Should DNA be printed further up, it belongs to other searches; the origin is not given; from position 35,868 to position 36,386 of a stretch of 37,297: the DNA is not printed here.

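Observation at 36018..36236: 72-aa peptide with a long leader ending in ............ and an 18-aa Ser/Thr/Cys-containing hydrophilic tail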

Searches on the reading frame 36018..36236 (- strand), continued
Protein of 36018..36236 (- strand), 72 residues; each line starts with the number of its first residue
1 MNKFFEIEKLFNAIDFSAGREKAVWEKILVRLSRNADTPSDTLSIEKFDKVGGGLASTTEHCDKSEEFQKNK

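Call 45: search_protein_families(library=ncbifam, proteins=[L001:837-1160:-, L001:1451-3328:-, L003:5610-5918:+, L004:3384-3668:+, L009:649-981:+, L009:2310-3209:+, L007:3-878:+, L004:3759-4754:+, L004:6488-7447:+], max_evalue=0.01)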
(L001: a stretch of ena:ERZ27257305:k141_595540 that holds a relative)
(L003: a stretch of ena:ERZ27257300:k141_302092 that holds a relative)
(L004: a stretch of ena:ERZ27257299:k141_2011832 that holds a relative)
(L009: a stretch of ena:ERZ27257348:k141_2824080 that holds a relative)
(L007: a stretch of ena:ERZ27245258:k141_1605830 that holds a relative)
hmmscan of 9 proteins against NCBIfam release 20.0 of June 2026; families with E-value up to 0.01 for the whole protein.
L001:837-1160:- (107 aa): 0 families

L001:1451-3328:- (625 aa): 5 families
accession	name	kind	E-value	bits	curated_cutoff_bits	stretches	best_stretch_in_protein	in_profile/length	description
NF040716.1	YcaO_for_S12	equivalog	5.1e-67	226.6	700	1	12-524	8-506/571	30S ribosomal protein S12 methylthiotransferase accessory factor YcaO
TIGR03549.1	TIGR03549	equivalog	2.2e-46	158.4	900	1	15-404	159-539/723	OsmC domain/YcaO domain-containing protein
TIGR00702.1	TIGR00702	domain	2.3e-33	115.8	75.65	1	45-406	37-370/377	YcaO-type kinase domain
TIGR03604.1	TOMM_cyclo_SagD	subfamily_domain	5.3e-17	61.8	219.25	1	187-416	113-354/377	thiazole/oxazole-forming peptide maturase, SagD family component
TIGR03266.1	methan_mark_1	equivalog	7.5e-11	41.6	365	1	187-312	153-278/376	YcaO-related McrA-glycine thioamidation protein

L003:5610-5918:+ (102 aa): 0 families

L004:3384-3668:+ (94 aa): 3 families
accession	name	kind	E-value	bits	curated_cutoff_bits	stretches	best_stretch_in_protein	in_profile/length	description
TIGR03798.1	leader_Nif11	subfamily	0.00037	20.7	32.3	1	9-72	13-68/68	Nif11-like leader peptide family RiPP precursor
NF038399.1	NH_RiPP_Os17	domain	0.00054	20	40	1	9-49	10-45/63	Os1348 family NHLP clan protein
NF004399.0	PRK05758.1-1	equivalog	0.0038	17.1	160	1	6-77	88-155/179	F0F1 ATP synthase subunit delta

L009:649-981:+ (110 aa): 3 families
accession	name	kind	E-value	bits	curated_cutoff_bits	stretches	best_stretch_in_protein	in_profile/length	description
TIGR03798.1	leader_Nif11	subfamily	2e-05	24.7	32.3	1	6-76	10-68/68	Nif11-like leader peptide family RiPP precursor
NF038399.1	NH_RiPP_Os17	domain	0.0021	18.1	40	1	10-49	11-45/63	Os1348 family NHLP clan protein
NF038167.1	cyan_ocin_like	subfamily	0.003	17.7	32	1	54-79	1-23/72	CTB family bacteriocin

L009:2310-3209:+ (299 aa): 40 families (the best 25 are shown)
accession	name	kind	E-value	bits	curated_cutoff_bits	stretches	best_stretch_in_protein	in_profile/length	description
TIGR04303.1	GeoRSP_rSAM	equivalog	2.7e-20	73.2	400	1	8-293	39-324/325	GeoRSP system radical SAM/SPASM protein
TIGR02109.1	PQQ_syn_pqqE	equivalog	2e-18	66.5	381.35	1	4-177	40-218/358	pyrroloquinoline quinone biosynthesis protein PqqE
TIGR04545.1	rSAM_ahbD_hemeb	equivalog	5.4e-18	65.5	500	2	3-144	32-175/339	heme b synthase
TIGR03962.1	mycofact_rSAM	equivalog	3.1e-17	62.8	265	1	4-279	44-317/339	mycofactocin radical SAM maturase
TIGR04055.1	rSAM_NirJ2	equivalog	5e-16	59.1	500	1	4-294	32-323/326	putative heme d1 biosynthesis radical SAM protein NirJ2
TIGR04053.2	TIGR04053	equivalog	5.6e-13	48.9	395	1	3-142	40-184/366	TIGR04053 family radical SAM/SPASM domain-containing protein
TIGR04082.1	rSAM_for_selen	equivalog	4e-12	45.7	350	1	19-282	248-503/516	thio(seleno)oxazole modification radical SAM maturase SbtM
TIGR04133.1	rSAM_w_lipo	hypoth_equivalog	6.5e-12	45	425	1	21-274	77-329/350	TIGR04133 family radical SAM/SPASM protein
TIGR04317.1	W_rSAM_matur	equivalog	1.6e-11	43.9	380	1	1-172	33-214/349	tungsten cofactor oxidoreductase radical SAM maturase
NF045574.1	sacti_mat_StsB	exception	2.2e-10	40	625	1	5-143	129-268/466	StsB family radical SAM/SPASM domain sactipeptide maturase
TIGR02666.1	moaA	equivalog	2.8e-10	39.7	284.05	1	3-173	45-225/336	GTP 3',8-cyclase MoaA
TIGR04251.1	SCM_rSAM_ScmF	equivalog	1.3e-09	38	400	1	2-293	38-339/353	SynChlorMet cassette radical SAM/SPASM protein ScmF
TIGR04347.1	pseudo_SAM_Halo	equivalog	2.5e-09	36.9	525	1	5-139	72-207/390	TIGR04347 family pseudo-SAM/SPASM protein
TIGR04250.1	SCM_rSAM_ScmE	equivalog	2.2e-08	33.4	400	1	19-286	51-338/358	SynChlorMet cassette radical SAM/SPASM protein ScmE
NF050035.1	rSAM_WgK_link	exception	2.8e-08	33.1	650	1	1-147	40-187/367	radical SAM/SPASM peptide maturase WgkB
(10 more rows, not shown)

L007:3-878:+ (291 aa): 34 families (the best 25 are shown)
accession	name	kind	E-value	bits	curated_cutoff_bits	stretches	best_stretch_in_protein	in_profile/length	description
TIGR02109.1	PQQ_syn_pqqE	equivalog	2.4e-18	66.2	381.35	1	1-254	51-304/358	pyrroloquinoline quinone biosynthesis protein PqqE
TIGR04055.1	rSAM_NirJ2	equivalog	2.4e-15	56.9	500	1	9-269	51-311/326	putative heme d1 biosynthesis radical SAM protein NirJ2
TIGR04303.1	GeoRSP_rSAM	equivalog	3.7e-14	53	400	1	3-279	48-324/325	GeoRSP system radical SAM/SPASM protein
TIGR03962.1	mycofact_rSAM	equivalog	9.5e-14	51.3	265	1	3-263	57-315/339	mycofactocin radical SAM maturase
TIGR04545.1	rSAM_ahbD_hemeb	equivalog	1.1e-13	51.3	500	1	5-119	48-164/339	heme b synthase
TIGR04051.1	rSAM_NirJ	equivalog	3.3e-10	39.5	515.45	1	3-126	48-172/354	heme d1 biosynthesis radical SAM protein NirJ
TIGR04082.1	rSAM_for_selen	equivalog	1.4e-09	37.2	350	1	6-265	249-500/516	thio(seleno)oxazole modification radical SAM maturase SbtM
TIGR04317.1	W_rSAM_matur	equivalog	1.3e-08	34.4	380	1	4-133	51-187/349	tungsten cofactor oxidoreductase radical SAM maturase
TIGR04250.1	SCM_rSAM_ScmE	equivalog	1.8e-08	33.7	400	1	4-274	50-340/358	SynChlorMet cassette radical SAM/SPASM protein ScmE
TIGR04340.1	rSAM_ACGX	hypoth_equivalog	2.7e-08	33.4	400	1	9-137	61-189/341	radical SAM/SPASM domain protein, ACGX system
TIGR02668.1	moaA_archaeal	equivalog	1.4e-07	30.8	325.25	1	1-156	54-212/303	GTP 3',8-cyclase MoaA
TIGR04053.2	TIGR04053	equivalog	1.9e-07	30.7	395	1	8-123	61-179/366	TIGR04053 family radical SAM/SPASM domain-containing protein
NF045574.1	sacti_mat_StsB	exception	2.7e-07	29.8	625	1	1-124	139-263/466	StsB family radical SAM/SPASM domain sactipeptide maturase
TIGR04546.1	rSAM_ahbC_deAc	equivalog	4.7e-07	28.9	650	1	6-123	88-206/390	12,18-didecarboxysiroheme deacetylase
TIGR03913.1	rad_SAM_trio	equivalog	5.5e-07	28.3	591.75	1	2-260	63-333/477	GDL motif peptide-associated radical SAM/SPASM maturase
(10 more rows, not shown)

L004:3759-4754:+ (331 aa): 48 families (the best 25 are shown)
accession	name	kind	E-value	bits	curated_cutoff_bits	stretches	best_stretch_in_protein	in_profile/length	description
TIGR02109.1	PQQ_syn_pqqE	equivalog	7.6e-29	100.8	381.35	1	2-301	3-305/358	pyrroloquinoline quinone biosynthesis protein PqqE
TIGR04545.1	rSAM_ahbD_hemeb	equivalog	1.8e-20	73.7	500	2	8-177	2-176/339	heme b synthase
TIGR04303.1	GeoRSP_rSAM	equivalog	7e-20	71.8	400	1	5-319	4-318/325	GeoRSP system radical SAM/SPASM protein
TIGR03962.1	mycofact_rSAM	equivalog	1.4e-19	70.5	265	1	5-311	11-317/339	mycofactocin radical SAM maturase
TIGR04055.1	rSAM_NirJ2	equivalog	1e-18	67.9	500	1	10-325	4-322/326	putative heme d1 biosynthesis radical SAM protein NirJ2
TIGR04082.1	rSAM_for_selen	equivalog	2e-18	66.5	350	1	11-313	204-502/516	thio(seleno)oxazole modification radical SAM maturase SbtM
TIGR04250.1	SCM_rSAM_ScmE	equivalog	1.9e-16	60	400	1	5-317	2-337/358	SynChlorMet cassette radical SAM/SPASM protein ScmE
TIGR04317.1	W_rSAM_matur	equivalog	8.6e-16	58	380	1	9-181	7-189/349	tungsten cofactor oxidoreductase radical SAM maturase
NF045574.1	sacti_mat_StsB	exception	1.9e-15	56.6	625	1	12-175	102-268/466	StsB family radical SAM/SPASM domain sactipeptide maturase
TIGR04133.1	rSAM_w_lipo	hypoth_equivalog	2e-15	56.6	425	1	10-305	28-328/350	TIGR04133 family radical SAM/SPASM protein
TIGR04053.2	TIGR04053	equivalog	7.7e-15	55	395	1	5-173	7-183/366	TIGR04053 family radical SAM/SPASM domain-containing protein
NF050035.1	rSAM_WgK_link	exception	3e-14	52.8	650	1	4-187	7-195/367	radical SAM/SPASM peptide maturase WgkB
TIGR02668.1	moaA_archaeal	equivalog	9.4e-13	47.8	325.25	1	10-200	14-210/303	GTP 3',8-cyclase MoaA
TIGR02666.1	moaA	equivalog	1.4e-12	47.2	284.05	1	10-198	14-218/336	GTP 3',8-cyclase MoaA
TIGR04347.1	pseudo_SAM_Halo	equivalog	3.5e-12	46.3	525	1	10-171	42-207/390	TIGR04347 family pseudo-SAM/SPASM protein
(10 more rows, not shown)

L004:6488-7447:+ (319 aa): 0 families

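Call 47: predict_structure(alignment_id=A6)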
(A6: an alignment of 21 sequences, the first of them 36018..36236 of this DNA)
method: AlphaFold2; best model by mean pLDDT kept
length: 72 residues; sequences in the alignment: 21
mean_pLDDT: 59.8   pTM: 0.28
mean pLDDT of the five models: 59.8, 59.3, 59.1, 58.2, 53.0
residues with pLDDT >= 90: 0; 70-90: 27; 50-70: 14; < 50: 31
segments of 3 or more residues with pLDDT < 50: 41-44, 46-50, 52-72
pLDDT, mean of each block of 10 residues (from residue 1): 73 74 80 59 49 44 44 43
secondary structure, 60 per line:
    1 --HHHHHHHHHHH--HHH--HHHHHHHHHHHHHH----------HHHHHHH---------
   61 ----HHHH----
elements in order: H3-13 H21-34 H45-51 H65-68

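Call 80: search_solved_structures(query=A4, max_evalue=10)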
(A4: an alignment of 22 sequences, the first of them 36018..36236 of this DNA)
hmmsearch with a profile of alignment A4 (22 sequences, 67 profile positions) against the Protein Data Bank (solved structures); distinct sequences matched with E-value up to 10: 4.
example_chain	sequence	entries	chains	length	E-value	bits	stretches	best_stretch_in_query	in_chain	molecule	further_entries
9gun_A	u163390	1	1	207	0.82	12.7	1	12-45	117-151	Cyclodipeptide synthase from Porphyromonas gingivalis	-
6y4o_B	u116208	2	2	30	1.1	12.3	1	21-36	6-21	Ryanodine receptor 2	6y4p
6xxf_BBB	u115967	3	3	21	1.3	12.1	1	21-35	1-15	RyR2 Peptide | LYS-LYS-ALA-VAL-TRP-HIS-LYS-LEU-LEU-SER-LYS-GLN-ARG-LYS-ARG-ALA-VAL-VAL-ALA-CYS-PHE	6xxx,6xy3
2bcx_B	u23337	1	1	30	1.7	11.7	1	21-36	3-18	Ryanodine receptor 1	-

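Call 81: search_protein_families(library=ncbifam, alignment_id=A4, max_evalue=10)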
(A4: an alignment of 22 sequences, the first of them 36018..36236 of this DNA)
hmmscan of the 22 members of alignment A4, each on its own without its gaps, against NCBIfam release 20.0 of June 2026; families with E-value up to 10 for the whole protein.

A. member 1, window:36018-36236:- (72 aa): 0 families

B. families by the number of members that match (of 22 scanned): 6 families
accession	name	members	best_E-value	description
NF038167.1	cyan_ocin_like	6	0.0012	CTB family bacteriocin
NF033456.1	RiPP_CCRG-2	1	0.027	CCRG-2 family RiPP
NF003927.0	PRK05443.3-6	1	0.032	RNA degradosome polyphosphate kinase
TIGR02252.1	DREG-2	1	0.11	HAD hydrolase, REG-2-like, family IA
NF010301.0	PRK13740.1-2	1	0.14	conjugal transfer protein TraY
NF046113.1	BLP_Lacticasei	1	3.3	bacteriocin-like peptide, LSEI_2386 family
